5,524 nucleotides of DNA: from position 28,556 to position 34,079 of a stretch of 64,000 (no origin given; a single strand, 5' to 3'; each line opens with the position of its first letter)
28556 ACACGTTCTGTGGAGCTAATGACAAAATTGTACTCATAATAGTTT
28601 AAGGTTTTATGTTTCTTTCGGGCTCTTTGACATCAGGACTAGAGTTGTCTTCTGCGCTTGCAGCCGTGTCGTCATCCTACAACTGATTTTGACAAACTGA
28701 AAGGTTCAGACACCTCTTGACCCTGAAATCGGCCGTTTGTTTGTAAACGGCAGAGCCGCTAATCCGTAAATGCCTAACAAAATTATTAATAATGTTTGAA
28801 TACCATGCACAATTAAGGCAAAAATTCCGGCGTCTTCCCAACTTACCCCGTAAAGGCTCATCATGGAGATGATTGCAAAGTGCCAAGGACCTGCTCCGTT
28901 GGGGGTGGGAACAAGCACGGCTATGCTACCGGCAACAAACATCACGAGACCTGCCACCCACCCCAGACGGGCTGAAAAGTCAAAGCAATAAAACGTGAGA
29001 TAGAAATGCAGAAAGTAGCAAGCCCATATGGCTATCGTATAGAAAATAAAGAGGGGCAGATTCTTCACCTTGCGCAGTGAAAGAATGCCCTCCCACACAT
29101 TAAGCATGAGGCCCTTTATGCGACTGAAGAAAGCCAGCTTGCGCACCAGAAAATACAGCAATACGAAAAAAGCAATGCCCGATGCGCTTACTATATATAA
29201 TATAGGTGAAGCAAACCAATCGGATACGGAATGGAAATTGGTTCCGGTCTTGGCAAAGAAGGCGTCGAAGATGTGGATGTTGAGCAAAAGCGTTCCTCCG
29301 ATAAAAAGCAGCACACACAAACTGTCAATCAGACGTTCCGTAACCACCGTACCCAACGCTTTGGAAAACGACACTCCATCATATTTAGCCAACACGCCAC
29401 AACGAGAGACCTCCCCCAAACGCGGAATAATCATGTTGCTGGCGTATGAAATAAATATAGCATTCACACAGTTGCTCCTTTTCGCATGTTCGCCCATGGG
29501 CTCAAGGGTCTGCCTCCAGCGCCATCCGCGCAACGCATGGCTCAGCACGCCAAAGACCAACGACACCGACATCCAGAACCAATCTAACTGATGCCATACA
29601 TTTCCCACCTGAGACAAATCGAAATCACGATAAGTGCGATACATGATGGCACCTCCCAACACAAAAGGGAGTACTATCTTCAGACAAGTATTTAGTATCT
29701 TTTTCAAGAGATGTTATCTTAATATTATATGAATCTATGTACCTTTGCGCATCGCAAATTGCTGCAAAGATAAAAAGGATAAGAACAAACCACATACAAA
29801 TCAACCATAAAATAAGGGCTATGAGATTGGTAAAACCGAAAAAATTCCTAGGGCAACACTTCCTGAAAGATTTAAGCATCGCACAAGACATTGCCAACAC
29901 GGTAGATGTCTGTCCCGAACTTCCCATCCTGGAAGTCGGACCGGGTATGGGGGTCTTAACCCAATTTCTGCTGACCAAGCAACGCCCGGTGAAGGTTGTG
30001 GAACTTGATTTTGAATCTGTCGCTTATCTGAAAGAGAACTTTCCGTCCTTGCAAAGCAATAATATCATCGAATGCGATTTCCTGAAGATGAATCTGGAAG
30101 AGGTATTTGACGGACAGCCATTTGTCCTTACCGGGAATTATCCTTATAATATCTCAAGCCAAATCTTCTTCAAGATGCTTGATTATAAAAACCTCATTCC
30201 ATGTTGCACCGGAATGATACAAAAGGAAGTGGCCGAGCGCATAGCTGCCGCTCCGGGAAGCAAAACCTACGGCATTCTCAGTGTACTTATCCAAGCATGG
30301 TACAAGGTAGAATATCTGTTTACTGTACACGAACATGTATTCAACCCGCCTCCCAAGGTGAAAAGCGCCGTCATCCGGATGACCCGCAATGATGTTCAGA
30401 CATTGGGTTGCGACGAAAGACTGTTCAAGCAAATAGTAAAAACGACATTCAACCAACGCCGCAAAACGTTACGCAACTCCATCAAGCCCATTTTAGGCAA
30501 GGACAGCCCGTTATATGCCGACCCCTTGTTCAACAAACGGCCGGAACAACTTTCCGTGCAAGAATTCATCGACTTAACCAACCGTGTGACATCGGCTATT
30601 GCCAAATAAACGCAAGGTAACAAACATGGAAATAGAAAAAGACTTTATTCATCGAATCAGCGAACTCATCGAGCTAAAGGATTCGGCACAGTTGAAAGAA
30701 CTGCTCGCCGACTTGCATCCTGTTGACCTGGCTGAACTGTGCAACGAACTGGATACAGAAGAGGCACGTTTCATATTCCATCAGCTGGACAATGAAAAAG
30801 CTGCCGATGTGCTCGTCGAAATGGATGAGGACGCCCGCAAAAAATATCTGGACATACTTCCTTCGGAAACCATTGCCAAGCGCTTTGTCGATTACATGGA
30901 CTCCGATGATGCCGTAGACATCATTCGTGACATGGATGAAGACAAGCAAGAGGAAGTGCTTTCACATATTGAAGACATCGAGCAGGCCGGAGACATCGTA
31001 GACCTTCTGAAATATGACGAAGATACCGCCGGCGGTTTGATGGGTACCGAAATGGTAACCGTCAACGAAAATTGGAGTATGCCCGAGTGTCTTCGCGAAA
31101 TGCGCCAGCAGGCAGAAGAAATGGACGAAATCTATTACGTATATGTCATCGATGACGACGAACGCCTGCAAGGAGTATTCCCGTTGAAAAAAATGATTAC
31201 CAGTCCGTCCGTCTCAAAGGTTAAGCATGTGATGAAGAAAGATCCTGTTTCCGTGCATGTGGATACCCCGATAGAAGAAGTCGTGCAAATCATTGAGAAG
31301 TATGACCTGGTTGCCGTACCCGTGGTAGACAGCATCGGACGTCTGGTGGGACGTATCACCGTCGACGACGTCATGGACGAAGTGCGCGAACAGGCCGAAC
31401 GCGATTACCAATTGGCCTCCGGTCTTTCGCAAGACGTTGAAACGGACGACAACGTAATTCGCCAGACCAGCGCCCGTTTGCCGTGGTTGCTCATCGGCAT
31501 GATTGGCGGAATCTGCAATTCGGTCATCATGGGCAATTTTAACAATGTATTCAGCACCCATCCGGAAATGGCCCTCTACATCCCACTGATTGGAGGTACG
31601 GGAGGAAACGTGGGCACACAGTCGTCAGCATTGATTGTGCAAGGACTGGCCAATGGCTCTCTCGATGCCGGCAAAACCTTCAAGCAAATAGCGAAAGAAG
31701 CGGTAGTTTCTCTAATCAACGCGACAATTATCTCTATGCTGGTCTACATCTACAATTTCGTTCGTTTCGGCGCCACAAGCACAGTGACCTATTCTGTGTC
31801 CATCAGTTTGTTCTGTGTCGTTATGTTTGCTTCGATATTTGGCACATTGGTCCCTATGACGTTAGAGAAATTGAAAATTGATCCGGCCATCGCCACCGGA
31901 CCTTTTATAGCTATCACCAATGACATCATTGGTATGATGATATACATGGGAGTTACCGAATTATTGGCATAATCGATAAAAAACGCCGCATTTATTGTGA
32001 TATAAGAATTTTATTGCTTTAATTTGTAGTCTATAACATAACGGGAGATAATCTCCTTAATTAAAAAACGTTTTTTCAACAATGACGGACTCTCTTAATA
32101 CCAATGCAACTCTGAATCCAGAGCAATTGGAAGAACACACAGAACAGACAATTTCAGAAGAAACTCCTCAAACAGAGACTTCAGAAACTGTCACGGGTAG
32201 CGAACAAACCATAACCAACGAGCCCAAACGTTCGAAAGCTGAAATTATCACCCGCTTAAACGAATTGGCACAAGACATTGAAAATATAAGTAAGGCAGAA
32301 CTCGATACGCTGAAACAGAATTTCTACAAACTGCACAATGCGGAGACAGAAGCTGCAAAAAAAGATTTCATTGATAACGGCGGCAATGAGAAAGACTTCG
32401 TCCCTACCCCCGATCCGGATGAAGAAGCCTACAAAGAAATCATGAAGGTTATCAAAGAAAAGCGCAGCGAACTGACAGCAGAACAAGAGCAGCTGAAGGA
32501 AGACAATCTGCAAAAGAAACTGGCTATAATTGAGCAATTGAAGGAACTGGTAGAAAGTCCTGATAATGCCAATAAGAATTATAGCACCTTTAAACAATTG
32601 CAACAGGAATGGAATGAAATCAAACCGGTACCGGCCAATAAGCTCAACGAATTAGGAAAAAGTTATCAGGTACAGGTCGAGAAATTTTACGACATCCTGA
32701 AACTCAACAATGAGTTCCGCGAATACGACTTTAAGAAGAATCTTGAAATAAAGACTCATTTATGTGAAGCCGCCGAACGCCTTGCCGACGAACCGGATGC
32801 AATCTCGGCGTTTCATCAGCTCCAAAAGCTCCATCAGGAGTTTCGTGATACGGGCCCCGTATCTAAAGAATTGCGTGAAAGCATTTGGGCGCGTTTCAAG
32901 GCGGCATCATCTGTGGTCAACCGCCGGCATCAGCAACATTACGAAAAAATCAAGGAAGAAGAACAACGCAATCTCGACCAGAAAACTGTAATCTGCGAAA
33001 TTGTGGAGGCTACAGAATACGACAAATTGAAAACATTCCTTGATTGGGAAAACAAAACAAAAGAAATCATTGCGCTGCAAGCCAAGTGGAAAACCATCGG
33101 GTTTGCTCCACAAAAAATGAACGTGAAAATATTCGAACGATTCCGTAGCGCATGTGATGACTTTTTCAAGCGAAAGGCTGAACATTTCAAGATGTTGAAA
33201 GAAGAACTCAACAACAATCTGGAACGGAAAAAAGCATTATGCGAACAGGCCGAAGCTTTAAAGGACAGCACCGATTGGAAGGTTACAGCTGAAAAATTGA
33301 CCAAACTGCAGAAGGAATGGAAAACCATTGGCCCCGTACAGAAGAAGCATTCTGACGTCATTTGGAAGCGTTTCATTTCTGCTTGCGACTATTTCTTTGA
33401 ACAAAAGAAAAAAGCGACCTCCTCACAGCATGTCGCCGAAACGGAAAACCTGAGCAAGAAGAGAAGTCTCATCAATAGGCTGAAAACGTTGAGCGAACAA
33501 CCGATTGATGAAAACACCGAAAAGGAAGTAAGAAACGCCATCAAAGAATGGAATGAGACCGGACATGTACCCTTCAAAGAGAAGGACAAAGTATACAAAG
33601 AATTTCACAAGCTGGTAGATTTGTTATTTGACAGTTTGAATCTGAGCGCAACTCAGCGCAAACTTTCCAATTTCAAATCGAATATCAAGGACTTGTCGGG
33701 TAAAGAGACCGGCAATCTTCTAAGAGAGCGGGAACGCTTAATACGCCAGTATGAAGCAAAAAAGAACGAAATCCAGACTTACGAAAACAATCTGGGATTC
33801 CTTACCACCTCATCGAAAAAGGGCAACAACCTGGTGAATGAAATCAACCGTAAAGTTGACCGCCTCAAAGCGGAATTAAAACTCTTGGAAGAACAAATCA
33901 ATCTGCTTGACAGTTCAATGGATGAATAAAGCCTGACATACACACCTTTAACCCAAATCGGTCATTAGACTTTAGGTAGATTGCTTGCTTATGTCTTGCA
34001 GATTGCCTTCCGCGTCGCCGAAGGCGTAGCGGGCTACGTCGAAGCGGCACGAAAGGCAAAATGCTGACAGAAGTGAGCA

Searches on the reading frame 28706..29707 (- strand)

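Call 53: search_protein_families(library=pfam, proteins=[window:28706-29707:-], max_evalue=0.00001)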
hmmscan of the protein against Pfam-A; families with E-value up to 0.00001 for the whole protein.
window:28706-29707:- (333 aa): 1 family
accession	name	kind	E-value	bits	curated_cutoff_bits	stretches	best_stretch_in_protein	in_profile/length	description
PF03706.18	LPG_synthase_TM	-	5.9e-48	164.3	33.4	1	11-312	1-302/302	Lysylphosphatidylglycerol synthase TM region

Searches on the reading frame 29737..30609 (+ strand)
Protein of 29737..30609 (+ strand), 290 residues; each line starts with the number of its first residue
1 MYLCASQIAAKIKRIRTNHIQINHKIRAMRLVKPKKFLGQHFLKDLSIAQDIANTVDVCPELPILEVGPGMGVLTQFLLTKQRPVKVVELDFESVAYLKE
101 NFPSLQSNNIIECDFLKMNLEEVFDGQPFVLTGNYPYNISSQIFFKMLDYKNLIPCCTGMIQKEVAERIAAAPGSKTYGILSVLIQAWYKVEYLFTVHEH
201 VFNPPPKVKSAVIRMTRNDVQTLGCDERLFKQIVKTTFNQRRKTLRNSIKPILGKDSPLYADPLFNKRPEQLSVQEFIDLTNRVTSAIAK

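Call 53: search_protein_families(library=pfam, proteins=[window:29737-30609:+], max_evalue=0.00001)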
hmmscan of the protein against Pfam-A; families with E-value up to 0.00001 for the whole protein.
window:29737-30609:+ (290 aa): 1 family
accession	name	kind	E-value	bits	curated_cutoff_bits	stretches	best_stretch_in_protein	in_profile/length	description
PF00398.26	RrnaAD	-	3.3e-53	180.9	24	1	34-260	4-234/263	Ribosomal RNA adenine dimethylase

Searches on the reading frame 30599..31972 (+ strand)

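Call 54: search_protein_families(library=pfam, proteins=[window:30599-31972:+], max_evalue=0.00001)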
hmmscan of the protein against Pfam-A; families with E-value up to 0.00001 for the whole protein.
window:30599-31972:+ (457 aa): 3 families
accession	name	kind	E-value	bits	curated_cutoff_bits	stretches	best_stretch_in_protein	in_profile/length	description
PF01769.21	MgtE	-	1.4e-31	109.8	27.6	1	328-452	1-125/125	Divalent cation transporter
PF03448.22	MgtE_N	-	3.3e-24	85.8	25.9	1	39-142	1-102/102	MgtE intracellular N domain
PF00571.33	CBS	-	1.7e-20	73.5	24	1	208-263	1-56/57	CBS domain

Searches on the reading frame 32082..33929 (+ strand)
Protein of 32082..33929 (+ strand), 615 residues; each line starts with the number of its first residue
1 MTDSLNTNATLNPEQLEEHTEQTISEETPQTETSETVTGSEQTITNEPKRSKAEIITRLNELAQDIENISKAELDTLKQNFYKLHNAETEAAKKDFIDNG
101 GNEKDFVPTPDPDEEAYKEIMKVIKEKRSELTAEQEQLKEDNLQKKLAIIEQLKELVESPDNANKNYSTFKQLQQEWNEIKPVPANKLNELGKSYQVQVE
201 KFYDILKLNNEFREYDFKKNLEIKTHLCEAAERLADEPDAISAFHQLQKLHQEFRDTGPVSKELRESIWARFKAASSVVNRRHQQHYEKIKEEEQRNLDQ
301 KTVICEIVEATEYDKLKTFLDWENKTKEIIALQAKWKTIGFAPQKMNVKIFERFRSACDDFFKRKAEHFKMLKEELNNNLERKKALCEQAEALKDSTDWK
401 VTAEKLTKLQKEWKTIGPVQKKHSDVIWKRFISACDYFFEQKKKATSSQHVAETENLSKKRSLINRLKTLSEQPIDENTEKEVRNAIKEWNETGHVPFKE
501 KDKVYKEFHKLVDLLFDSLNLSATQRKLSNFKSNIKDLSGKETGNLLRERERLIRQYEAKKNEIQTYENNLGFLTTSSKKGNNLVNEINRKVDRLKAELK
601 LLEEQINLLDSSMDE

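Call 54: search_protein_families(library=pfam, proteins=[window:32082-33929:+], max_evalue=0.00001)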
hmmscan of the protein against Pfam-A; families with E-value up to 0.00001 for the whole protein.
window:32082-33929:+ (615 aa): 1 family
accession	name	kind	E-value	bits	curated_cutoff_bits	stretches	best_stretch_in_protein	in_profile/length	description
PF03993.17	DUF349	-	5.6e-93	305.8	23.9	5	350-422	2-75/75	Domain of Unknown Function (DUF349)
